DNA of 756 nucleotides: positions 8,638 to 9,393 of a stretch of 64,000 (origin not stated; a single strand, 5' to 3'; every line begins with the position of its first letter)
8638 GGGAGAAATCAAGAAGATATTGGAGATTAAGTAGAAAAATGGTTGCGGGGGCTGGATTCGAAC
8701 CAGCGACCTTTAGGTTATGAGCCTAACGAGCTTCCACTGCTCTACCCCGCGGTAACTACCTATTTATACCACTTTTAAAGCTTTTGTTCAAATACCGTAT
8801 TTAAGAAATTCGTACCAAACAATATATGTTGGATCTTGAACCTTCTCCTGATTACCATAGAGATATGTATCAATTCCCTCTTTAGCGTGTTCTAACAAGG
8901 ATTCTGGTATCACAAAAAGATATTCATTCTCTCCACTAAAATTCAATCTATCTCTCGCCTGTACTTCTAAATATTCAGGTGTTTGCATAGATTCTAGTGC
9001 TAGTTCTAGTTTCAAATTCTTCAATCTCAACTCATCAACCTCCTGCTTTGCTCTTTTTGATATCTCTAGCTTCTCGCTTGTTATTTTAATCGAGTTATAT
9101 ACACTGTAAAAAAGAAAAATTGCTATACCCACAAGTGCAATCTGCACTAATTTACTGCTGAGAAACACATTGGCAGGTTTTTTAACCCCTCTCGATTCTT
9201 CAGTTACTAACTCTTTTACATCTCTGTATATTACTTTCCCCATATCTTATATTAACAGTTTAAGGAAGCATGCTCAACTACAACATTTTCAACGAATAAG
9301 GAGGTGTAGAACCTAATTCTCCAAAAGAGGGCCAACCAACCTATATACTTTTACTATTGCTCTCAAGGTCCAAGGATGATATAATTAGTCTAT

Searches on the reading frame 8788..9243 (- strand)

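Call 18: search_protein_families(library=pfam, proteins=[window:8788-9243:-], max_evalue=0.0001)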
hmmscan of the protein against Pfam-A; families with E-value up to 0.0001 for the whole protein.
window:8788-9243:- (151 aa): 1 family
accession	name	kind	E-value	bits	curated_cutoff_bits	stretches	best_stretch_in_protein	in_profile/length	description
PF04977.20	DivIC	-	3.2e-11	43.3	28.9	1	38-114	2-79/80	Septum formation initiator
